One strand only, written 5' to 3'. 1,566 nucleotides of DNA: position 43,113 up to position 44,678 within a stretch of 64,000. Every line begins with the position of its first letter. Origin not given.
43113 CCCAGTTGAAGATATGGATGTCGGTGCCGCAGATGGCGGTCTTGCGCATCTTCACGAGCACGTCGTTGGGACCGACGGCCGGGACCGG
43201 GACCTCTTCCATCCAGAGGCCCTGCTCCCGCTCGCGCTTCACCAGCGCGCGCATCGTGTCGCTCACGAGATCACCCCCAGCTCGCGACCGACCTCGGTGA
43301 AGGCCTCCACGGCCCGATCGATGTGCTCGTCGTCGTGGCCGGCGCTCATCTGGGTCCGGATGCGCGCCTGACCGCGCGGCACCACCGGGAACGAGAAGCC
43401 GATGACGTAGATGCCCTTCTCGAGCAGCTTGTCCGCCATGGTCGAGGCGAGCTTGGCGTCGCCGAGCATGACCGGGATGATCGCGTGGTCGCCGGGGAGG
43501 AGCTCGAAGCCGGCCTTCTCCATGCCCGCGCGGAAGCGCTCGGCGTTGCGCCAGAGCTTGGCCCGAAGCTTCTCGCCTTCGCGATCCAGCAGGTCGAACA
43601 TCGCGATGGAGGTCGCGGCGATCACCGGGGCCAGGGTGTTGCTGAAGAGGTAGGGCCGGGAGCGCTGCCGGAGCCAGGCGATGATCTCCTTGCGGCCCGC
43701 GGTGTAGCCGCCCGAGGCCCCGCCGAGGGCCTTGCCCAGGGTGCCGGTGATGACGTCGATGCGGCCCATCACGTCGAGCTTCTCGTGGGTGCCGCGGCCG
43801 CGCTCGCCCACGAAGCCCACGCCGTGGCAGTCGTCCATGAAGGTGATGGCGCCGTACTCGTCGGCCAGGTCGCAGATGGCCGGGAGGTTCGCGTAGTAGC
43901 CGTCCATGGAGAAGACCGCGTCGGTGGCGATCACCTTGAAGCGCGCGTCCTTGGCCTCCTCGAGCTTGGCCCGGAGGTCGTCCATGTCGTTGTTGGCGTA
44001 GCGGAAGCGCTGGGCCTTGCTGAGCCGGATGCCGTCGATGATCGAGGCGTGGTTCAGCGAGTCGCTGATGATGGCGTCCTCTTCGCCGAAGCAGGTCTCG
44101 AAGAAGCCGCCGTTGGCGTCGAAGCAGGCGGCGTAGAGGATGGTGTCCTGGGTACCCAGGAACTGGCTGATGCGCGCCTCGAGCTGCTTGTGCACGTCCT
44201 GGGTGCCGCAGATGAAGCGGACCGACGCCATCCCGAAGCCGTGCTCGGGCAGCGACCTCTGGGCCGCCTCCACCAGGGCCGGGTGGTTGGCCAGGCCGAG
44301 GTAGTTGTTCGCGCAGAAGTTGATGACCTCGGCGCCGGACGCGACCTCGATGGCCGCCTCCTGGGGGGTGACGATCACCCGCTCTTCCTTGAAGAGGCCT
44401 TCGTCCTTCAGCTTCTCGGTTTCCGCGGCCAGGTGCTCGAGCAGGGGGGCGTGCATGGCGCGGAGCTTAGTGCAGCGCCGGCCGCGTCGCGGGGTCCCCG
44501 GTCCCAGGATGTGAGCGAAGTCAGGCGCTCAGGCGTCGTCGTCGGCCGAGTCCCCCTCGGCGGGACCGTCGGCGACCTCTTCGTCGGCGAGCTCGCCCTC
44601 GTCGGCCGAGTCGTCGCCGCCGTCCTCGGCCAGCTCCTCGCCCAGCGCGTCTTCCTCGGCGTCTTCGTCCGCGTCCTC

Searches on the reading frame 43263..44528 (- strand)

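Call 15: search_protein_families(library=pfam, proteins=[window:43263-44528:-], max_evalue=0.01)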
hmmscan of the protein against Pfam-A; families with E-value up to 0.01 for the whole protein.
window:43263-44528:- (421 aa): 2 families
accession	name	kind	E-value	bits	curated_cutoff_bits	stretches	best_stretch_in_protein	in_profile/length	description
PF00155.27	Aminotran_1_2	-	9.9e-69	232.7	19.7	1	67-410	2-361/361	Aminotransferase class I and II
PF00464.25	SHMT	-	0.00084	18.5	27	1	181-371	157-353/399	Serine hydroxymethyltransferase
